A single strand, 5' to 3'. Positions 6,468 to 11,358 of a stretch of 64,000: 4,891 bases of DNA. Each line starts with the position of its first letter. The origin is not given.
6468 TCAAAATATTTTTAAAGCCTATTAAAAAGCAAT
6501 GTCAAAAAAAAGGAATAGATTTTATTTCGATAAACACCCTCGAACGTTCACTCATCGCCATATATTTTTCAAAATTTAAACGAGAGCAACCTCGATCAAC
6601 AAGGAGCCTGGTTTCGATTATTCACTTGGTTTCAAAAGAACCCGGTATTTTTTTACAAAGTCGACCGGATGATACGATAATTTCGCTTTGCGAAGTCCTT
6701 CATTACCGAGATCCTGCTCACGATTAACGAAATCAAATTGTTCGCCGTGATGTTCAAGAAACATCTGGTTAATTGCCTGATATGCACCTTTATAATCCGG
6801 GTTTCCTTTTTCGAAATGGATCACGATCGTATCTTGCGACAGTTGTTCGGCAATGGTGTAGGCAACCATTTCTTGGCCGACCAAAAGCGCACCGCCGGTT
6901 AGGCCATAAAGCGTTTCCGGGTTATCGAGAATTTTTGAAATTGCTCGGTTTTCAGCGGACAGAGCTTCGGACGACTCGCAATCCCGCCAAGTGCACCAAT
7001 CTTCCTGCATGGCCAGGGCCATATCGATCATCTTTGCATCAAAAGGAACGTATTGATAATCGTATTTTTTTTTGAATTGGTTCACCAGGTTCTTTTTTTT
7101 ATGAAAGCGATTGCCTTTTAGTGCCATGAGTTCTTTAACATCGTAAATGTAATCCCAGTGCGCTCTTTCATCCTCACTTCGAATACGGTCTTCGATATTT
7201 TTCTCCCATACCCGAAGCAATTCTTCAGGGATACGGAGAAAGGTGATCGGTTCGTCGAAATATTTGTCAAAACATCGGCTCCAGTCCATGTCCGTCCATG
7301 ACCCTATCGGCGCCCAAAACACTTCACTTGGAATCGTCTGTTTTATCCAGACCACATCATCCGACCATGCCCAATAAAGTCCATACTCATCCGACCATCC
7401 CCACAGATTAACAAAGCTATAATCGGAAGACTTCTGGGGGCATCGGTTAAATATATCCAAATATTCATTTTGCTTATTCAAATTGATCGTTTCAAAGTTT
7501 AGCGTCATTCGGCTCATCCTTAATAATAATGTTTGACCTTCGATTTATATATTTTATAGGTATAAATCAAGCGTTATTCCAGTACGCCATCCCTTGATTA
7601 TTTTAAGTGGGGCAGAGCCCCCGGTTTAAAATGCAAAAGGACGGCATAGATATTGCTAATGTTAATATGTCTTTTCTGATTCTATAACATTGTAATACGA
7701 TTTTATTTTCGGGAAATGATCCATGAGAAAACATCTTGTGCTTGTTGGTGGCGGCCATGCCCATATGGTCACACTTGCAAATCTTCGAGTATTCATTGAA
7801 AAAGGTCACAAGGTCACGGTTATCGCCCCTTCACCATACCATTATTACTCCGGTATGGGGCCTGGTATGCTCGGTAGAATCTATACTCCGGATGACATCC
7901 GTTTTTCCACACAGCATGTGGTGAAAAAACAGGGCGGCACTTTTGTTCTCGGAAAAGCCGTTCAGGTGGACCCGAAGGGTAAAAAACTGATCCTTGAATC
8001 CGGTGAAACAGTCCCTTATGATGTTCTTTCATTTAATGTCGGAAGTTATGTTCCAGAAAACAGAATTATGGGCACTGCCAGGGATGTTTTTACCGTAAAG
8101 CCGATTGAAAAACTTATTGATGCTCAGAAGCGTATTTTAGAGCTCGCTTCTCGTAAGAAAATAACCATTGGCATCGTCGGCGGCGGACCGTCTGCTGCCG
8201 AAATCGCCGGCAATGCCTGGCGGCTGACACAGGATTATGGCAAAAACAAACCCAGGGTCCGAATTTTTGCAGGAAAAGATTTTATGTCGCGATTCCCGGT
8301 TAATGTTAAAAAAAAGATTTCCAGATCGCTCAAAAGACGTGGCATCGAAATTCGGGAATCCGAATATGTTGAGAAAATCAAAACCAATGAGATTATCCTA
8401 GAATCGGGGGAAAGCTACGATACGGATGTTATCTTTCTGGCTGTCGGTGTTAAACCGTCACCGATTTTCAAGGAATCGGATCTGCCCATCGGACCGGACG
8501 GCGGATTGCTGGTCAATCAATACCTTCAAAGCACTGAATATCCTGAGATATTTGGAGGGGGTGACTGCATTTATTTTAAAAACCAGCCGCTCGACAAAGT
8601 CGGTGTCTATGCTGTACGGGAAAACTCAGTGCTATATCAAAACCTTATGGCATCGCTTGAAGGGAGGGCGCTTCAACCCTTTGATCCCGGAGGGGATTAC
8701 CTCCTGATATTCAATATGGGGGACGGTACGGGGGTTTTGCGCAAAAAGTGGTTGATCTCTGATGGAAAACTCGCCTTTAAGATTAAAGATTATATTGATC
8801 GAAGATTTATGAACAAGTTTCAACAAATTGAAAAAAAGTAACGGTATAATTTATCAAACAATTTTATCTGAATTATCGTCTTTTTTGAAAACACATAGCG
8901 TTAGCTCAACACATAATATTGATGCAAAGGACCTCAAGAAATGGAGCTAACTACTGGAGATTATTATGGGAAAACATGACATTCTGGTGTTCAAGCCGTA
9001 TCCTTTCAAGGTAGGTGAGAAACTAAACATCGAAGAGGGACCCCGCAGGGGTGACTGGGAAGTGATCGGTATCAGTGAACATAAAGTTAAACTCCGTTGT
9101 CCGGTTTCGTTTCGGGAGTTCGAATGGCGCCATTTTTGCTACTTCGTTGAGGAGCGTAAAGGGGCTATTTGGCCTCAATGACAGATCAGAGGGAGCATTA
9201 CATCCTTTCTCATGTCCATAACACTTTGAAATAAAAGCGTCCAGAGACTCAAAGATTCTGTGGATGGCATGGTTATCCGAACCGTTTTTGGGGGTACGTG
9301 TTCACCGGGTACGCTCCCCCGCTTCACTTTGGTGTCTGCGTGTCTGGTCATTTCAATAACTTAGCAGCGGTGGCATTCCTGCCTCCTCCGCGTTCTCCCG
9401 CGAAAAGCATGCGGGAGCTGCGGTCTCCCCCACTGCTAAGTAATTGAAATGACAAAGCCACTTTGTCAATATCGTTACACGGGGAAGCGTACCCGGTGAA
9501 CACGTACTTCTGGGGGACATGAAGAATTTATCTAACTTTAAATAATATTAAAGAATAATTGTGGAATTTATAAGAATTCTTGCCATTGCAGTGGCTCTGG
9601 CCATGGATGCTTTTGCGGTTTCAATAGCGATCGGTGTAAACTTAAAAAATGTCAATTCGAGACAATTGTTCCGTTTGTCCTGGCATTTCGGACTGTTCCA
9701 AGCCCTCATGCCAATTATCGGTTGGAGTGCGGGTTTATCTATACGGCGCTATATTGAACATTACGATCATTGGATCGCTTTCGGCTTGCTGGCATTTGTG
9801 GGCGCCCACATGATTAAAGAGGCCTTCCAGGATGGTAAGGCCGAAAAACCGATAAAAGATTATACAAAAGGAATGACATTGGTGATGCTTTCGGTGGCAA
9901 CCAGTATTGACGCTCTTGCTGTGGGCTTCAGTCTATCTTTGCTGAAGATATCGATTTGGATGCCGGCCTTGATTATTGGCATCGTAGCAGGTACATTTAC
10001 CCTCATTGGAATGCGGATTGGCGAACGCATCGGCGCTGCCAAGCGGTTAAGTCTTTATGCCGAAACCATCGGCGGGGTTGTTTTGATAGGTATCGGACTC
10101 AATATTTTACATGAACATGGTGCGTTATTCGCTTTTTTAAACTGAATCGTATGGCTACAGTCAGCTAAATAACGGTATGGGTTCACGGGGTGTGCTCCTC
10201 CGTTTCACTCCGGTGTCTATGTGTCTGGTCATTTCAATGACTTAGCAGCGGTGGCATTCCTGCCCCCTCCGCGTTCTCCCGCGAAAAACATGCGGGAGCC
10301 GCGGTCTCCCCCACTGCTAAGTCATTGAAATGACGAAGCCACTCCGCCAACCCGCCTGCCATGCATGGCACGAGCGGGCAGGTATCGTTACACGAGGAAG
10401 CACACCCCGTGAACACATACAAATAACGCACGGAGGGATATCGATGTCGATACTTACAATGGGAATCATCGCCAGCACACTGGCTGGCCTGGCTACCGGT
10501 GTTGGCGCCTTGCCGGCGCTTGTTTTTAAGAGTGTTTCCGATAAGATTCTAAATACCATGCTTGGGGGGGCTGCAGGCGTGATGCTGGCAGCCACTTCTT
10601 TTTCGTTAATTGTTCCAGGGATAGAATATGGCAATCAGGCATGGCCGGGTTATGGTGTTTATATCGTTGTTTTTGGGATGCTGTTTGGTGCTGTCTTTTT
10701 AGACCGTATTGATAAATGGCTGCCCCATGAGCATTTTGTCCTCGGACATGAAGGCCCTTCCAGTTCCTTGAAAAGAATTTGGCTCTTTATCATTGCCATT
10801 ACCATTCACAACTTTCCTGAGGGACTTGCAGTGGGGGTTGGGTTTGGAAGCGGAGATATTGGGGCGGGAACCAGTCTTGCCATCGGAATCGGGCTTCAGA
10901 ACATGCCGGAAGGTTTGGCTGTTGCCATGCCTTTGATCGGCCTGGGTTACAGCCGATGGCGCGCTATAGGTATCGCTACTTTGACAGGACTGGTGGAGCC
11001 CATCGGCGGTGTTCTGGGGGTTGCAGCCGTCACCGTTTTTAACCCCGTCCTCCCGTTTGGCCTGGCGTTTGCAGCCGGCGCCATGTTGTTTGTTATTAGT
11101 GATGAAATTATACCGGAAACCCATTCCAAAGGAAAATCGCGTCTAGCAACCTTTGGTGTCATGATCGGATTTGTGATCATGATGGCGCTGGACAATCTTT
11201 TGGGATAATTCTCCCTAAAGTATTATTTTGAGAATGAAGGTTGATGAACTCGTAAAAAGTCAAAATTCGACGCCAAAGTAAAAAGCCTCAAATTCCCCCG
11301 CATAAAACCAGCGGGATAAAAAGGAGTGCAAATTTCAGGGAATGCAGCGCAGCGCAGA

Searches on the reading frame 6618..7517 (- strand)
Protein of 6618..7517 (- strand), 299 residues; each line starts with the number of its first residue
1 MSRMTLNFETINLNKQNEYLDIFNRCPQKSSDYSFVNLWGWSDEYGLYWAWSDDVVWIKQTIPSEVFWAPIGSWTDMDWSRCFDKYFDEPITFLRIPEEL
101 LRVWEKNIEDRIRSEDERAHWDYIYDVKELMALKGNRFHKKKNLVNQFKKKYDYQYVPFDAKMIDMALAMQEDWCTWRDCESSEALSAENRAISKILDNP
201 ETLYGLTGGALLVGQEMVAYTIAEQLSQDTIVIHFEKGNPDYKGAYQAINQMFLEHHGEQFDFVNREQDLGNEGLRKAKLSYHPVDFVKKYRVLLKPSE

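Call 83: search_protein_families(library=pfam, max_evalue=0.00001, proteins=[window:6618-7517:-])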
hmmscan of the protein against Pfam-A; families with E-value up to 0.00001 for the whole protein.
window:6618-7517:- (299 aa): 1 family
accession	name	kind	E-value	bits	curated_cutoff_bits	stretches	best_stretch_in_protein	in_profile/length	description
PF09924.15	LPG_synthase_C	-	1.4e-46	159.3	27.5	1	25-293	3-297/298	Phosphatidylglycerol lysyltransferase, C-terminal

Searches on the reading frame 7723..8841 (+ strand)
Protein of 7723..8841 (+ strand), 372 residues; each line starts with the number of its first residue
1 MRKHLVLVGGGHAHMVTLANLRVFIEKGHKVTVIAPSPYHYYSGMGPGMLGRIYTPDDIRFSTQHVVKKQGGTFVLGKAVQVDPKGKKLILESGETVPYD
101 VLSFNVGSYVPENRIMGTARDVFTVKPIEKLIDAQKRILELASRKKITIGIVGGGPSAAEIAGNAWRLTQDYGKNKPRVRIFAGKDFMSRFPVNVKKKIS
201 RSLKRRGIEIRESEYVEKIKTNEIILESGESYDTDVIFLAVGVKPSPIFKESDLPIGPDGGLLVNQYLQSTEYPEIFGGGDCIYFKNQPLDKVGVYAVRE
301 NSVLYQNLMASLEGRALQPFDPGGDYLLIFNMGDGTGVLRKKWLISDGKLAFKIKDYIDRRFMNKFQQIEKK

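Call 83: search_protein_families(library=pfam, max_evalue=0.00001, proteins=[window:7723-8841:+])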
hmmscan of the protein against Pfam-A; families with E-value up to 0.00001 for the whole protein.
window:7723-8841:+ (372 aa): 2 families
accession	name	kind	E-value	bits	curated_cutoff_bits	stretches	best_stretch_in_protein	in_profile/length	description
PF07992.20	Pyr_redox_2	-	5.4e-31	108.5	26.1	1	4-286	2-278/291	Pyridine nucleotide-disulphide oxidoreductase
PF00070.33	Pyr_redox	-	8.7e-06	26.6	22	0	149-223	2-70/82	Pyridine nucleotide-disulphide oxidoreductase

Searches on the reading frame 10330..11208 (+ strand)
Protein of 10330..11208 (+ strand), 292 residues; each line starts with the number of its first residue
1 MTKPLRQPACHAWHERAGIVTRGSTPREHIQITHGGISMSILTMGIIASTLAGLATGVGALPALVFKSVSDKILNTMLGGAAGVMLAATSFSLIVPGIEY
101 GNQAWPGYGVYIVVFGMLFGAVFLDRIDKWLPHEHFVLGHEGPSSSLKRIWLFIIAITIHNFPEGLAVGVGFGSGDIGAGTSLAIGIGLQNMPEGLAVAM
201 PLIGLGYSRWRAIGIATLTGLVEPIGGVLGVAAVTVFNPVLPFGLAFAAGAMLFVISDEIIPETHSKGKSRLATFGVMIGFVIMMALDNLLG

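Call 83: search_protein_families(library=pfam, max_evalue=0.00001, proteins=[window:10330-11208:+])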
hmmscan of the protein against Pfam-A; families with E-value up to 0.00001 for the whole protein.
window:10330-11208:+ (292 aa): 1 family
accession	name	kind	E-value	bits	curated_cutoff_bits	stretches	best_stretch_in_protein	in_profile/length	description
PF02535.28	Zip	-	7.1e-26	91.6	35.1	1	144-287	172-322/323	ZIP Zinc transporter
